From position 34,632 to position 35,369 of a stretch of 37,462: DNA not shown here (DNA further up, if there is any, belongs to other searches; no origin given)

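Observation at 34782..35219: AT-rich moron gene inserted between D and ogr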

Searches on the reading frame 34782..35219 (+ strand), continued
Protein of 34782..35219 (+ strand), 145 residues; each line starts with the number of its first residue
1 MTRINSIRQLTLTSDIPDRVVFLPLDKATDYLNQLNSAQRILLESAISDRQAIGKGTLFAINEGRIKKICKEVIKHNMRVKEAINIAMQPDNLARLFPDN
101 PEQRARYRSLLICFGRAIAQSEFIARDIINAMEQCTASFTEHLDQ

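Call 28: find_related_loci(query=A3, collection=genome_contigs, flank=4000)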
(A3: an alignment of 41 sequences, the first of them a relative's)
Query A3 (208 aa) in genome_contigs; peptide patterns used: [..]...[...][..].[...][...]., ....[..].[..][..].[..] (x = any residue, [..] = any of these).
23 stretches matched a pattern; 8 encode a relative of the query (tblastn E <= 1e-3); 8 distinct loci.
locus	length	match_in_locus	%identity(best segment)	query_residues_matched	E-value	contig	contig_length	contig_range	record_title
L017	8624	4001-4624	53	1-208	7e-73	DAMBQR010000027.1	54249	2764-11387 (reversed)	MAG TPA_asm: Pseudescherichia sp. isolate CTOTU49166 NODE_49_length_54249_cov_9.828819, whole genome shotgun sequence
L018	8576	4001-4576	56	18-208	9e-71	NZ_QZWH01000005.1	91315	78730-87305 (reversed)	Buttiauxella izardii strain CCUG 35510 buttiauxella_ixardii_CCUG_35510T_0000005, whole genome shotgun sequence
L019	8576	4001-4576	55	18-208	3e-68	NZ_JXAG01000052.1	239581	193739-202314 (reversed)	Enterobacter sp. Bisph1 contig052, whole genome shotgun sequence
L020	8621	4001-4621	48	2-208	6e-61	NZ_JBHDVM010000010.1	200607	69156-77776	Kalamiella sp. sgz302252 G964_scaffold10, whole genome shotgun sequence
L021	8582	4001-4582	45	13-207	1e-46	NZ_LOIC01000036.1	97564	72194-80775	Photorhabdus namnaonensis strain PB45.5 Phpb_contig000037, whole genome shotgun sequence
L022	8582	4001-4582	44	13-207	2e-46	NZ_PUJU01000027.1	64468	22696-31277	Photorhabdus tasmaniensis strain T327 scaffold_0027, whole genome shotgun sequence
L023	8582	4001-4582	44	13-207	6e-46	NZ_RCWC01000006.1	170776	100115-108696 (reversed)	Photorhabdus noenieputensis strain DSM 25462 scaffold_0006, whole genome shotgun sequence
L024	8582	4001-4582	44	13-207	2e-45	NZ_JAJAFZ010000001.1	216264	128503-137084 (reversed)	Photorhabdus kayaii strain DSM 15194 D1071519_102_1, whole genome shotgun sequence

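Call 35: predict_structure(alignment_id=A3)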
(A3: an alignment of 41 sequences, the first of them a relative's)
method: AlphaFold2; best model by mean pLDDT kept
length: 208 residues; sequences in the alignment: 41
mean_pLDDT: 73.2   pTM: 0.61
mean pLDDT of the five models: 73.2, 73.1, 72.2, 71.2, 70.5
residues with pLDDT >= 90: 74; 70-90: 60; 50-70: 32; < 50: 42
segments of 3 or more residues with pLDDT < 50: 1-3, 21-56, 206-208
pLDDT, mean of each block of 10 residues (from residue 1): 48 57 41 31 32 53 90 92 89 83 91 91 89 91 94 96 93 64 73 80 57
secondary structure, 60 per line:
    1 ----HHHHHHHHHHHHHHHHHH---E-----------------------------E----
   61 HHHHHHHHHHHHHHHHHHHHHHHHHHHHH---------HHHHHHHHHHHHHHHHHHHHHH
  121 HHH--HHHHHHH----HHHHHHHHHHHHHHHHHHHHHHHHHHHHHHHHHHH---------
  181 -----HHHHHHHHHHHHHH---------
elements in order: H5-22 H61-89 H99-123 H126-132 H137-171 H186-199

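Call 49: predict_structure(alignment_id=A4)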
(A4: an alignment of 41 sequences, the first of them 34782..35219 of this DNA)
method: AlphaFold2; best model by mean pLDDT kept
length: 145 residues; sequences in the alignment: 41
mean_pLDDT: 83.8   pTM: 0.74
mean pLDDT of the five models: 83.8, 83.5, 83.1, 82.6, 82.1
residues with pLDDT >= 90: 99; 70-90: 16; 50-70: 8; < 50: 22
segments of 3 or more residues with pLDDT < 50: 1-17, 140-142
pLDDT, mean of each block of 10 residues (from residue 1): 32 44 89 97 94 86 92 97 96 95 97 98 97 76 49
secondary structure, 60 per line:
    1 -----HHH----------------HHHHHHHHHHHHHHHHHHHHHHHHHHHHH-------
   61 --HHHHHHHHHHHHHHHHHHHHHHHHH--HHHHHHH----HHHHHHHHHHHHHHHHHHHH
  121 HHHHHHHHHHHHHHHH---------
elements in order: H25-53 H63-87 H90-96 H101-136

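Call 51: search_protein_families(library=pfam, proteins=[L003:6627-7007:+, L001:8492-8872:+, P0004], max_evalue=0.1)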
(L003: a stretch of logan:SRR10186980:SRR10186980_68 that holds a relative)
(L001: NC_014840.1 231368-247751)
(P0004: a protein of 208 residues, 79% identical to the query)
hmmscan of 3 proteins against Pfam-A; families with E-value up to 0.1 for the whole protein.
L003:6627-7007:+ (126 aa): 1 family
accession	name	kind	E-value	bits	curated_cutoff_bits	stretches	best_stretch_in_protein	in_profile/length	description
PF13957.12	YafO_toxin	-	3.8e-25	88.4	25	1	27-125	3-101/101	Toxin YafO, type II toxin-antitoxin system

L001:8492-8872:+ (126 aa): 1 family
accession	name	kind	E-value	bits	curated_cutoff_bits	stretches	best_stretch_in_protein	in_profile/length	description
PF13957.12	YafO_toxin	-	1.5e-28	99.3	25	1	26-125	2-101/101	Toxin YafO, type II toxin-antitoxin system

P0004 (208 aa): 1 family
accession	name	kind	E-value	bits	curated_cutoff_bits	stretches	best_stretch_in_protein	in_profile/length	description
PF03246.18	Pneumo_ncap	-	0.0059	15.9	24.4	1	125-157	205-237/395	Pneumovirus nucleocapsid protein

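Call 54: fold_search(model_id=the predicted structure, library=pdb)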
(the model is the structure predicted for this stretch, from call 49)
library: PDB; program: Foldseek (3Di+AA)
matches with E <= 10: 448; with E <= 0.001: 0
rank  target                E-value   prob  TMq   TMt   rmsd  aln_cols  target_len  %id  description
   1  5odw_C                3.7e-01  0.16  0.21  0.17  12.2       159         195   17  Structure of the FpvAI-pyocin S2 complex (released 2017-11-08)
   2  7nyw_B                4.7e-01  0.75  0.43  0.09  17.0       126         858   11  Cryo-EM structure of the MukBEF-MatP-DNA head module (released 2021-07-07)
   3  9dir_A                5.3e-01  0.30  0.30  0.33  14.7       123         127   16  Cryo-EM structure of the heme/hemoglobin transporter ChuA, in complex with de novo designed binder G7 (released 2025-05-21)
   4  8fih_A                5.9e-01  0.77  0.38  0.51   5.9       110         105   12  Multi-state design of two-state switchable hinge proteins (released 2023-08-16)
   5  8as8_E                6.6e-01  0.12  0.20  0.09  11.8       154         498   15  E. coli Wadjet JetABC monomer (released 2022-12-14)
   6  4mu6                  7.0e-01  0.80  0.44  0.25  19.3       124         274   12  Crystal Structure of the N-terminal domain of Effector Protein LegC3 from Legionella pneumophila (released 2013-12-11)
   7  9e78_0Z               7.8e-01  0.20  0.26  0.18  35.0       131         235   14  48-nm repeat of the Leishmania tarentolae doublet microtubule (released 2025-03-12)
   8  2w6g_G                8.3e-01  0.13  0.24  0.24  15.2       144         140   10  Low resolution structures of bovine mitochondrial F1-ATPase during controlled dehydration: Hydration State 3. (released 2009-10-27)
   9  3ew3_A                8.7e-01  0.18  0.28  0.24  19.6       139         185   11  the 1:2 complex between a Nterminal elongated prolactin and the extra cellular domain of the rat prolactin receptor (released 2009-11-03)
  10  8qbr                  8.7e-01  0.18  0.24  0.17  18.1       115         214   14  Cryo-EM structure of Vipp1 helical filament with lattice 1 (Vipp1_L1) (released 2024-09-18)
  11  8fih_B                9.8e-01  0.60  0.38  0.50   5.8       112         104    8  Multi-state design of two-state switchable hinge proteins (released 2023-08-16)
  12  8buy_B                9.8e-01  0.25  0.31  0.34  10.3       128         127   15  Rac-binding domain of human MiniBAR (released 2023-12-13)
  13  8tmc_E                1.1e+00  0.60  0.45  0.20   8.3       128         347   10  Cryo-EM structure of CorA in complex with conformation-specific synthetic antibody C12 and 20 mM MgCl2, State MG20-2 (released 2025-02-12)
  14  7w7z                  1.2e+00  0.35  0.33  0.33   9.0       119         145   10  Crystal Structure of human Focal Adhesion Targeting (FAT) domain of the Focal Adhesion Kinase (released 2022-12-21)
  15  1cnt_4                1.2e+00  0.23  0.27  0.30  15.7       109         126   13  CILIARY NEUROTROPHIC FACTOR (released 1997-03-26)
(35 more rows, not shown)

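Call 55: fold_search(model_id=the predicted structure, library=viral)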
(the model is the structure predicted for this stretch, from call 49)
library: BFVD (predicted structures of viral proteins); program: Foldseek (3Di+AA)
matches with E <= 10: 592; with E <= 0.001: 0
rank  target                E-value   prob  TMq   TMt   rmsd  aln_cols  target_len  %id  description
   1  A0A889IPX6            1.1e-01  0.96  0.44  0.25   9.7       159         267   12  (no name in the UniProt tables at hand)
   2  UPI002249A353         1.2e-01  0.30  0.23  0.17  13.5       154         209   15  (no name look-up for this kind of identifier)
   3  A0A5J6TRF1            1.7e-01  0.91  0.44  0.38   7.0       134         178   12  (no name in the UniProt tables at hand)
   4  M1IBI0                2.1e-01  0.30  0.25  0.22  24.7       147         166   12  (no name in the UniProt tables at hand)
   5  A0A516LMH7            2.8e-01  0.21  0.25  0.16  28.1       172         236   11  (no name in the UniProt tables at hand)
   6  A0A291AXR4            3.1e-01  0.94  0.46  0.53   5.7       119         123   13  Uncharacterized protein [Shigella phage Sf12]
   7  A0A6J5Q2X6            3.9e-01  0.15  0.20  0.11  21.6       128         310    9  Intramolecular chaperone auto-processing domain containing protein [uncultured Caudovirales phage]
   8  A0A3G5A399            4.1e-01  0.63  0.40  0.34  25.9       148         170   10  Uncharacterized protein [Gaeavirus sp.]
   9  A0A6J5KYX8            4.1e-01  0.54  0.39  0.09  30.7       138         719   16  Uncharacterized protein [uncultured Caudovirales phage]
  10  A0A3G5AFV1            5.8e-01  0.28  0.34  0.33  24.2       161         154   14  Uncharacterized protein [Hyperionvirus sp.]
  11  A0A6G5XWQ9            6.5e-01  0.21  0.27  0.24   9.0       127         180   16  (no name in the UniProt tables at hand)
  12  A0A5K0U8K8            6.5e-01  0.20  0.25  0.13  18.4       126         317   14  Uncharacterized protein [Yasminevirus sp. GU-2018]
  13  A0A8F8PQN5            6.9e-01  0.57  0.41  0.11  19.9       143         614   10  Signal transducer and activator of transcription [Clandestinovirus]
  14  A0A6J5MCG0            7.2e-01  0.82  0.43  0.63   4.2       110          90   12  Uncharacterized protein [uncultured Caudovirales phage]
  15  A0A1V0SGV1            7.2e-01  0.38  0.35  0.14  20.4       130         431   15  Uncharacterized protein [Hokovirus HKV1]
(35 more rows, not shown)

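Call 56: search_protein_representatives(alignment_id=A3)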
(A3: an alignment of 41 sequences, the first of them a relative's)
Query: 41 sequences, 207 profile positions. Proteins with E-value up to 0.001 (for the whole library): 32; up to 1e-10: 19; up to 1e-30: 8. The best 32 are listed.
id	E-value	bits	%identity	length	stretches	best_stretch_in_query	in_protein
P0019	2.7e-99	347.1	-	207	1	1-206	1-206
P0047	3.3e-74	265.2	-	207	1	1-206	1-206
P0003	2.4e-61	223.2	-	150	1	39-176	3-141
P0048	2.3e-56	206.9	-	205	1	1-205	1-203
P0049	2.0e-53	197.4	-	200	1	13-206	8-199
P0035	7.0e-53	195.6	-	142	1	47-184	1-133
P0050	2.2e-44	167.8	-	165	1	45-206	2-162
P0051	3.8e-34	134.3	-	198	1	5-206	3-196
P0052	4.1e-28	114.6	-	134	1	131-206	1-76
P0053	8.9e-25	103.8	-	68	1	141-207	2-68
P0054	4.2e-24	101.5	-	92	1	115-206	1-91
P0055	6.9e-23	97.6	-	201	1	4-206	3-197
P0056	5.3e-22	94.7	-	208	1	12-206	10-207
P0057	2.8e-18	82.5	-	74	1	132-205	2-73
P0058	4.9e-18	81.7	-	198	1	8-206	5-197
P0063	4.9e-09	52.3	-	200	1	1-206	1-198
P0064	5.8e-09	52.1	-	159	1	136-206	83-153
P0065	1.6e-08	50.7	-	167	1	10-179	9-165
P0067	1.1e-07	48.0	-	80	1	137-206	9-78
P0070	2.8e-06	43.3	-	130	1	138-206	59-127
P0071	1.0e-05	41.5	-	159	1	138-206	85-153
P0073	2.2e-04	37.1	-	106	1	157-206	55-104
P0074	2.9e-04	36.8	-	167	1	2-172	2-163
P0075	2.9e-04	36.8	-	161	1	5-170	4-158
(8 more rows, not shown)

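Call 58: search_protein_families(library=pfam, proteins=[P0064, P0070, P0071, P0073, P0067, P0052, P0063, P0065, P0074, P0075], max_evalue=0.01)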
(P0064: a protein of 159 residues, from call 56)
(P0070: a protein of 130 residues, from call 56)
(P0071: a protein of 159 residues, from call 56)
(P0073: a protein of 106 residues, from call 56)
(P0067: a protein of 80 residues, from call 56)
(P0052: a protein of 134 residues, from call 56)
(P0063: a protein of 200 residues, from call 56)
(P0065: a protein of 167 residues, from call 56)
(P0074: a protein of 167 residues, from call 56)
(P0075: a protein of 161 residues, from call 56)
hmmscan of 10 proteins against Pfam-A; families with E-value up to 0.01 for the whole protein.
P0064 (159 aa): 0 families

P0070 (130 aa): 0 families

P0071 (159 aa): 0 families

P0073 (106 aa): 1 family
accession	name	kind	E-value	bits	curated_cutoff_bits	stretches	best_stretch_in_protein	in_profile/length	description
PF04754.18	Transposase_31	-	2.2e-06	27.8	21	1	1-42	161-202/203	Putative transposase, YhgA-like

P0067 (80 aa): 0 families

P0052 (134 aa): 0 families

P0063 (200 aa): 0 families

P0065 (167 aa): 0 families

P0074 (167 aa): 0 families

P0075 (161 aa): 0 families

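Call 66: find_encoding_contigs(protein=P0071, flank=2500, max_places=3)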
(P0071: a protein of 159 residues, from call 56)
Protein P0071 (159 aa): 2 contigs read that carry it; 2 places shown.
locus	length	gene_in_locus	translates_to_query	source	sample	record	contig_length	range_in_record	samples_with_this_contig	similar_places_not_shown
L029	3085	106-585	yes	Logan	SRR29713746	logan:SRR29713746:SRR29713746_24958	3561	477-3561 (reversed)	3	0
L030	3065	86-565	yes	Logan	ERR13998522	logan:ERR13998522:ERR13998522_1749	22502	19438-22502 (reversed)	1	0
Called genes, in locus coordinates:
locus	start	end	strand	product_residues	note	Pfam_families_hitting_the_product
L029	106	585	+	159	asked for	-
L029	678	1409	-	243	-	PF01418:HTH_6, PF01380:SIS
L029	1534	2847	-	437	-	PF00328:His_Phos_2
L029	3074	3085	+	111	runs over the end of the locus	PF09400:DUF2002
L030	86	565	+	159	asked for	-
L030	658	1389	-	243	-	PF01418:HTH_6, PF01380:SIS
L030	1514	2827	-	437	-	PF00328:His_Phos_2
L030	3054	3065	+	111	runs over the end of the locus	PF09400:DUF2002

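Call 67: find_encoding_contigs(protein=P0067, flank=2500, max_places=3)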
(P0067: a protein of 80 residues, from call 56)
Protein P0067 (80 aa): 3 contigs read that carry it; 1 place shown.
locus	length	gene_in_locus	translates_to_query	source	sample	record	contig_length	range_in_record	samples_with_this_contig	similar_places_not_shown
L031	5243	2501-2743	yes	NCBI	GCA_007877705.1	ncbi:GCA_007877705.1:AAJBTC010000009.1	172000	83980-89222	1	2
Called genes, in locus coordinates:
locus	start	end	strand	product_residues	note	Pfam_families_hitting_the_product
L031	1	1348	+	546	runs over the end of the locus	-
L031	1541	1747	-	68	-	-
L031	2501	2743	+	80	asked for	-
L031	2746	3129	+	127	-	PF13957:YafO_toxin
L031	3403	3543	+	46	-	PF01848:HOK_GEF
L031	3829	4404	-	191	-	PF06572:DUF1131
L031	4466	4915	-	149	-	PF11143:DUF2919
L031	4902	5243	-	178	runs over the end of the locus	PF13480:Acetyltransf_6 (weak), PF13527:Acetyltransf_9 (faint), PF00583:Acetyltransf_1, PF13673:Acetyltransf_10, PF13508:Acetyltransf_7, PF08445:FR47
